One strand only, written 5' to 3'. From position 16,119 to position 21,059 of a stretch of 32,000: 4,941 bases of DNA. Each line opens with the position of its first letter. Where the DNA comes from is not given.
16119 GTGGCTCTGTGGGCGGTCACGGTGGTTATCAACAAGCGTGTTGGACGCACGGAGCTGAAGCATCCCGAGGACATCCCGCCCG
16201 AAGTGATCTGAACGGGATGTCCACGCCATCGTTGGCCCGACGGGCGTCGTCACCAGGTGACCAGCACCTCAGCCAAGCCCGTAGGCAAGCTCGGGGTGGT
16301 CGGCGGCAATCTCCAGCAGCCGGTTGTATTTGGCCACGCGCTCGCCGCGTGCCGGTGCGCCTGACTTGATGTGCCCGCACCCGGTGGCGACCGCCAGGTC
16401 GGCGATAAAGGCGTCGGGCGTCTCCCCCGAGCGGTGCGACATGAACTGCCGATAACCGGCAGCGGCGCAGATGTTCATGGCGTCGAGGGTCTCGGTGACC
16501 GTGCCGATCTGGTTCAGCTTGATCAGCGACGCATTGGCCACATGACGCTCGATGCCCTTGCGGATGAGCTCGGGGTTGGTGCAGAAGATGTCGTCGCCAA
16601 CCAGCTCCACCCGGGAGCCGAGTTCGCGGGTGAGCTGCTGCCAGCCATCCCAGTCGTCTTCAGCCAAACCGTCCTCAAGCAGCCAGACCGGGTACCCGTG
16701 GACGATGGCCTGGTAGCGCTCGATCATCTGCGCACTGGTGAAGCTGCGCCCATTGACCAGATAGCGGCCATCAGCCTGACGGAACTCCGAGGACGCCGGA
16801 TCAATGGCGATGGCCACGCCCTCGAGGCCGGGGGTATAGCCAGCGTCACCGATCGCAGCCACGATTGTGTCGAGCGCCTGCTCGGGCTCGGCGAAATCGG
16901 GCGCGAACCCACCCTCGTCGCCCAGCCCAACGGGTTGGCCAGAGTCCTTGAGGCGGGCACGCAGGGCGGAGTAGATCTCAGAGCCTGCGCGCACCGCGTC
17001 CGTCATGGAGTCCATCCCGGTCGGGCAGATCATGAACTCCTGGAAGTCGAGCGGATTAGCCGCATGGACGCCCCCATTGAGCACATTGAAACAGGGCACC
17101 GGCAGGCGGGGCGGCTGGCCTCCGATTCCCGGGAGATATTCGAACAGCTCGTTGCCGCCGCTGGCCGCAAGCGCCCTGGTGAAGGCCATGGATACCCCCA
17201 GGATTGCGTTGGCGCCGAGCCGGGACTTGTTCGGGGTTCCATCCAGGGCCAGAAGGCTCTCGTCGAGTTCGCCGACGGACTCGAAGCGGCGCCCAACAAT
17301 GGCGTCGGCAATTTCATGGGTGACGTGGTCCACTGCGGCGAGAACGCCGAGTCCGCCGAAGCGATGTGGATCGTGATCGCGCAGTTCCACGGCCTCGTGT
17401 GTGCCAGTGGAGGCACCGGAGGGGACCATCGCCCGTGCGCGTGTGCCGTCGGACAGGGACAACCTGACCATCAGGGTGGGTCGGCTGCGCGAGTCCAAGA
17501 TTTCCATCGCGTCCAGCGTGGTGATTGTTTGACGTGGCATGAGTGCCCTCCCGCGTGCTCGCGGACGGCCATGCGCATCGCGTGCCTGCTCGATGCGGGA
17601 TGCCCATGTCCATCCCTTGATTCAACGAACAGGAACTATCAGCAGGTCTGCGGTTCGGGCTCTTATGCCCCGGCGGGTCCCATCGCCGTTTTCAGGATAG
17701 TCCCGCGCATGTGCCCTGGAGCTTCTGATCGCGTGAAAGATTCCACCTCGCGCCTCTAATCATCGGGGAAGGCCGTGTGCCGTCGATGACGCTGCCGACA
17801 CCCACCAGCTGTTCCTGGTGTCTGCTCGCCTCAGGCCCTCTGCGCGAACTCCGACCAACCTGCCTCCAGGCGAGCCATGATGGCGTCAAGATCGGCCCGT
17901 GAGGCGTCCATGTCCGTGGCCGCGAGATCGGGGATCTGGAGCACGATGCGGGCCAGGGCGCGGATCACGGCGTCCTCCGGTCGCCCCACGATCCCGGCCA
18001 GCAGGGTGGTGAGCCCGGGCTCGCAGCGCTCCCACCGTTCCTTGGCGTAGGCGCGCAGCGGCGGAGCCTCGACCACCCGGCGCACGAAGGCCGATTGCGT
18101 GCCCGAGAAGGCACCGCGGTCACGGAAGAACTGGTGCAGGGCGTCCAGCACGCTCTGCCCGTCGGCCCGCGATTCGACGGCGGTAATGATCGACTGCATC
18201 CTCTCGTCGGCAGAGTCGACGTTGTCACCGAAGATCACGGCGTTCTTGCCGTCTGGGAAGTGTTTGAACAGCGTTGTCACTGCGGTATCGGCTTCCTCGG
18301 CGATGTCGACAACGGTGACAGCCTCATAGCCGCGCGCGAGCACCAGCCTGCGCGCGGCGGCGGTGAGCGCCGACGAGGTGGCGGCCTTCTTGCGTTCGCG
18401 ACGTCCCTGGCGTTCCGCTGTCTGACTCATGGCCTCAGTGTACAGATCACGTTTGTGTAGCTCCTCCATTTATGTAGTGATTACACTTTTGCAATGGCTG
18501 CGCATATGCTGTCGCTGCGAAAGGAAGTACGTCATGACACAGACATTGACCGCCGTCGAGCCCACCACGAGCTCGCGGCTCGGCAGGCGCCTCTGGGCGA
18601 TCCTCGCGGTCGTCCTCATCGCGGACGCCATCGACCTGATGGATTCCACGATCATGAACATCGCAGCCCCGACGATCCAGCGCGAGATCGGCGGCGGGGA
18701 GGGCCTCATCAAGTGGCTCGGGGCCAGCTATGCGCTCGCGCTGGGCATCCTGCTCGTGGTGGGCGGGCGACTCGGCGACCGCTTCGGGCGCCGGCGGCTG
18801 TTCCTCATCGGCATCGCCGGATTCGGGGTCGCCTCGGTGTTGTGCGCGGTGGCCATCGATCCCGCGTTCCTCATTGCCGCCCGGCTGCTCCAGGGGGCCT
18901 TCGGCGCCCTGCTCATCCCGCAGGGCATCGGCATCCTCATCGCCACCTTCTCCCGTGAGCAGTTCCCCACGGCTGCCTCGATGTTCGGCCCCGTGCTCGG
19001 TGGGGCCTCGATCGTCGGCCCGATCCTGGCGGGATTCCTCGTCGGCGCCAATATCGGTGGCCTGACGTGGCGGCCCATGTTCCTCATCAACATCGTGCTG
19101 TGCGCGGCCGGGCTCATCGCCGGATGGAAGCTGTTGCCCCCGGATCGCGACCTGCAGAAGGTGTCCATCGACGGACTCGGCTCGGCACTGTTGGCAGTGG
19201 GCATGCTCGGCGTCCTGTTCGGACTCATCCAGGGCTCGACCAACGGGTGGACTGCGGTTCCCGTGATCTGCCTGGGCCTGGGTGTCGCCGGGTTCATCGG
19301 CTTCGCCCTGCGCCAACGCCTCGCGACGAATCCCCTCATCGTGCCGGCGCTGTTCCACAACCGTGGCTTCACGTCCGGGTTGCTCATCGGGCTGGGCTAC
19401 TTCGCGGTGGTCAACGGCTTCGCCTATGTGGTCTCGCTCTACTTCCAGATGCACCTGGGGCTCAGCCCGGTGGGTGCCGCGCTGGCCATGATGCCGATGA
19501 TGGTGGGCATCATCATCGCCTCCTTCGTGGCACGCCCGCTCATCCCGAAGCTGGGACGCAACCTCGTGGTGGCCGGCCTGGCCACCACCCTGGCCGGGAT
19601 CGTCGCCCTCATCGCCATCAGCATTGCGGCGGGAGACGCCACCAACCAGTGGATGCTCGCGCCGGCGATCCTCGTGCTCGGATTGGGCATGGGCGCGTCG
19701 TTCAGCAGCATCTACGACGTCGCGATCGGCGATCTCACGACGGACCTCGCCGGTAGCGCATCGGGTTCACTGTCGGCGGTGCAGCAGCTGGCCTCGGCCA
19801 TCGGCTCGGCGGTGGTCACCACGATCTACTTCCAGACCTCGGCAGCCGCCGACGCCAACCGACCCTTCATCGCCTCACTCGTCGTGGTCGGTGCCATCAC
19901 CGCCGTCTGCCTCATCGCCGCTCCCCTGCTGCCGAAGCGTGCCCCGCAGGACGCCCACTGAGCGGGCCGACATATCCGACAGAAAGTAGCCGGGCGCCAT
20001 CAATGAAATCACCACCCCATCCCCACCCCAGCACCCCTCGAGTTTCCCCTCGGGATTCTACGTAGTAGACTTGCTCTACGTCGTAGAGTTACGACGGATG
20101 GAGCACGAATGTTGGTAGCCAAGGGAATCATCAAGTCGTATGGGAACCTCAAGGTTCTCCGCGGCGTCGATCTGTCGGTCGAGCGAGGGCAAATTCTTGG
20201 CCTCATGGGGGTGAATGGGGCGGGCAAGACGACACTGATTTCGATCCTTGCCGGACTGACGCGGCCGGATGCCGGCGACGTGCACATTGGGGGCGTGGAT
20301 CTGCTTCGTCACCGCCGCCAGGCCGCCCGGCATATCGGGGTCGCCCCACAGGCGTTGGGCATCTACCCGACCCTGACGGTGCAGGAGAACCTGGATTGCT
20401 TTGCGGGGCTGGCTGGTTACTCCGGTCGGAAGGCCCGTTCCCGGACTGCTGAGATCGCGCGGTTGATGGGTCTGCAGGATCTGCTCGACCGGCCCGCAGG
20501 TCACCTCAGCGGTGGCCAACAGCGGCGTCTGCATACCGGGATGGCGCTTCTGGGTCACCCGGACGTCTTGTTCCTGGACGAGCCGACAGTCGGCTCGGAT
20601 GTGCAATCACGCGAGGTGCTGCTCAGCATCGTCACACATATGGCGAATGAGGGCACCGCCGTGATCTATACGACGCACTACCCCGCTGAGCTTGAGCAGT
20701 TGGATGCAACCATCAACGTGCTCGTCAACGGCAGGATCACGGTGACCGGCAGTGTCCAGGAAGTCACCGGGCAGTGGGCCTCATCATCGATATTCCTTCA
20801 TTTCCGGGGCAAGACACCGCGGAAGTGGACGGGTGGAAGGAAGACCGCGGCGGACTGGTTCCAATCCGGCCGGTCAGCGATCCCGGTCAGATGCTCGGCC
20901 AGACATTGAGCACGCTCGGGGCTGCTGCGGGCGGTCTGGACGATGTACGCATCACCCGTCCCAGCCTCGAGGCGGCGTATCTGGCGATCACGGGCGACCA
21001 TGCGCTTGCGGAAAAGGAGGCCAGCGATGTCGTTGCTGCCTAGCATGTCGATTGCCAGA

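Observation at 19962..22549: Lower-GC ABC-2 exporter/TetR cassette wedged between a native-looking MFS gene and the 3' end of the tRNA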

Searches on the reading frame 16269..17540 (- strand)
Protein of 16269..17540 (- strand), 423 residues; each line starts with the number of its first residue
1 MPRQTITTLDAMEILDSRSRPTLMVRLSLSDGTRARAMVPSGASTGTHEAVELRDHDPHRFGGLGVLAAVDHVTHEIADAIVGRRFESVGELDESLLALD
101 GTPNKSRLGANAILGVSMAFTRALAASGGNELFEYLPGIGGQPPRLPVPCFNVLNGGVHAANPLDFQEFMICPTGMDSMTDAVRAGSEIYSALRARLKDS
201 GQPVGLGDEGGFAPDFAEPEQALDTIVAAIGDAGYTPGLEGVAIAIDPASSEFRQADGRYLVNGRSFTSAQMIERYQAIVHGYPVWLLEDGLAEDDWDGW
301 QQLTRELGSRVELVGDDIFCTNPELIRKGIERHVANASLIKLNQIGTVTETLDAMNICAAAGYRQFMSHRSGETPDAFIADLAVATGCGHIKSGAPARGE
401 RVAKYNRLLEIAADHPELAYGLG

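Call 7: search_protein_families(library=pfam, proteins=[window:16269-17540:-], max_evalue=0.01)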
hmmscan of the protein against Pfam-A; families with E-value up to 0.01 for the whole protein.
window:16269-17540:- (423 aa): 4 families
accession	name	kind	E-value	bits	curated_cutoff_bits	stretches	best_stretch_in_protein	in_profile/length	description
PF00113.28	Enolase_C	-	7e-100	334.6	21.5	1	146-413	4-279/296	Enolase, C-terminal TIM barrel domain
PF03952.21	Enolase_N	-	2.8e-46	157.4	35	1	6-136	1-131/131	Enolase, N-terminal domain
PF13378.12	MR_MLE_C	-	2.1e-06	28.1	29.4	1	266-391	54-174/219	Enolase C-terminal domain-like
PF07476.17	MAAL_C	-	0.00022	20.9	27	1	302-386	131-216/249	Methylaspartate ammonia-lyase C-terminus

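Call 25: search_protein_families(library=ncbifam, proteins=[window:16269-17540:-], max_evalue=0.00001)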
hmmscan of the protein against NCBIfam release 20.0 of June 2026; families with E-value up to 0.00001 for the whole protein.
window:16269-17540:- (423 aa): 2 families
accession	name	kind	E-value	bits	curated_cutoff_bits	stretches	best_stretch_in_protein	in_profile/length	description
TIGR01060.2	eno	equivalog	2.2e-157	524.1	300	1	6-414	1-409/425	phosphopyruvate hydratase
NF006223.0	PRK08350.1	equivalog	1.8e-08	34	624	1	69-155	52-136/341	hypothetical protein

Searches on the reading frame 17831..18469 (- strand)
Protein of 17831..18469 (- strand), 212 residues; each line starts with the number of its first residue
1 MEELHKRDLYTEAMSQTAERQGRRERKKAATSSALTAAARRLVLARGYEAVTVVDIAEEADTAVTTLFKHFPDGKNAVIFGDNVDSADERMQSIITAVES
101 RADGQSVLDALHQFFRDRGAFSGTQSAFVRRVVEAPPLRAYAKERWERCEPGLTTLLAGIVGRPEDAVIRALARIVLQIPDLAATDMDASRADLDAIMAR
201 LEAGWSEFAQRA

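Call 7: search_protein_families(library=pfam, proteins=[window:17831-18469:-], max_evalue=0.01)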
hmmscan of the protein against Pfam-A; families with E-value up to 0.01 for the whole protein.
window:17831-18469:- (212 aa): 1 family
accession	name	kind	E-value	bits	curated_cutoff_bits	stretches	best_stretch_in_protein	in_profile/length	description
PF00440.29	TetR_N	-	1.3e-10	41.3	24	1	36-76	2-41/47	Bacterial regulatory proteins, tetR family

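Call 25: search_protein_families(library=ncbifam, proteins=[window:17831-18469:-], max_evalue=0.00001)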
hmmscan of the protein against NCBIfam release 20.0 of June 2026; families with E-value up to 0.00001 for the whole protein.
window:17831-18469:- (212 aa): 2 families
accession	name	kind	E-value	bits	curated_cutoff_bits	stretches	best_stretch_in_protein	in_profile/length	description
TIGR03968.1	mycofact_TetR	equivalog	3.3e-12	46.4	224.9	1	24-179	3-158/190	mycofactocin system transcriptional regulator MftR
NF050111.1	TransRegSACE7040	equivalog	9.5e-06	25.6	250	0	34-115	5-85/186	SACE_7040 family transcriptional regulator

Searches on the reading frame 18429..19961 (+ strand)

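Call 7: search_protein_families(library=pfam, proteins=[window:18429-19961:+], max_evalue=0.01)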
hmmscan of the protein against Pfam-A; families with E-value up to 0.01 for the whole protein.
window:18429-19961:+ (510 aa): 1 family
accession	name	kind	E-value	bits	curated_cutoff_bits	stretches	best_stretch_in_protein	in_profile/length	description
PF07690.21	MFS_1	-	2.4e-41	142.3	33.4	1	64-459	3-346/347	Major Facilitator Superfamily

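Call 25: search_protein_families(library=ncbifam, proteins=[window:18534-19961:+], max_evalue=0.00001)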
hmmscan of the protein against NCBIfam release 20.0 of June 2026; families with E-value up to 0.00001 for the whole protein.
window:18534-19961:+ (475 aa): 36 families (the best 25 are shown)
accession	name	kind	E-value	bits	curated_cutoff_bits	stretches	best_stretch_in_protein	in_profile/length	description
TIGR00711.1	efflux_EmrB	subfamily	2.5e-59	201.3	230.2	1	24-435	4-411/485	DHA2 family efflux MFS transporter permease subunit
NF000025.1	MFS_efflux_tcmA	exception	6.1e-47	160.5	999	1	8-432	12-431/538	tetracenomycin C efflux MFS transporter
NF033896.2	MFS_LfrA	equivalog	1.6e-43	149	825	1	6-432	6-424/504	efflux MFS transporter LfrA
NF007799.0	PRK10504.1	subfamily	3.9e-37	128.2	426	1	27-474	15-457/471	multidrug transporter subunit MdtD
NF012169.0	qepA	equivalog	2.9e-33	115.2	1075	1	15-431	14-421/511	fluoroquinolone efflux MFS transporter QepA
NF000031.1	MFS_efflux_LmrA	exception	3.7e-31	108.3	850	1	18-463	27-469/484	lincomycin efflux MFS transporter Lmr(A)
NF000391.1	EmrB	exception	3e-28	98.7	925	1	24-437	12-423/501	multidrug efflux MFS transporter permease subunit EmrB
NF012180.1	tet_MFS_43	exception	4.9e-28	98.4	999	1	15-432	13-427/484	tetracycline efflux MFS transporter Tet(43)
NF011571.1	PRK14995.1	subfamily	4.8e-27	94.8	701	1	19-413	3-391/493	SmvA family efflux MFS transporter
NF000089.1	qac_MFS_AB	exception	2e-26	92.9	900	1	12-431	9-424/514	QacA/B family quaternary ammonium compound efflux MFS transporter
NF040895.2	MFS_effux_SdrM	equivalog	3.4e-22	79.1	550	1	22-455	7-427/441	multidrug efflux MFS transporter SdrM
NF000060.1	MFS_efflux_LmrB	exception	5.9e-22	78.1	800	1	19-432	14-423/479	lincomycin efflux MFS transporter Lmr(B)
NF000095.1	tet_MFS_OtrB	exception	1.7e-21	76.4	999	1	18-436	22-441/563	oxytetracycline resistance efflux MFS transporter OtrB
NF000009.1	tet_MFS_Tcr3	exception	1.3e-20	73.4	1000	1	18-438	27-448/512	tetracycline efflux MFS transporter Tcr3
NF000218.1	FexA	exception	4.4e-19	68.4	900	1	20-455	22-448/475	chloramphenicol/florfenicol efflux MFS transporter FexA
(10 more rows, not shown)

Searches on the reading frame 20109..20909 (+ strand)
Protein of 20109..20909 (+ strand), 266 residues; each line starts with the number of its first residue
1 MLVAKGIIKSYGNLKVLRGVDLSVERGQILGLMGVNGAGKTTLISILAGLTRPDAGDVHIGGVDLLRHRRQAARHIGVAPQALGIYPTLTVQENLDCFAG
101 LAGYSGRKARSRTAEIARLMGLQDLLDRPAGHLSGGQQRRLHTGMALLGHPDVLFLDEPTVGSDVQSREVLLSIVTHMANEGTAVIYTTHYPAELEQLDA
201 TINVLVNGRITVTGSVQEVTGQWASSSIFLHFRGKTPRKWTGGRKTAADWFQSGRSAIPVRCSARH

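Call 7: search_protein_families(library=pfam, proteins=[window:20109-20909:+], max_evalue=0.01)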
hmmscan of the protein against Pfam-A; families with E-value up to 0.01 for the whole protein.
window:20109-20909:+ (266 aa): 3 families
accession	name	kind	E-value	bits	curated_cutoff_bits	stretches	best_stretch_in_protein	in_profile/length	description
PF00005.33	ABC_tran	-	4.2e-34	118.5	25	1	17-160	1-136/137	ABC transporter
PF13304.12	AAA_21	-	3.2e-09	37.7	27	1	124-195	229-303/304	AAA domain, putative AbiEii toxin, Type IV TA system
PF00448.28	SRP54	-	0.0041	17.2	22.7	1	32-68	6-42/196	SRP54-type protein, GTPase domain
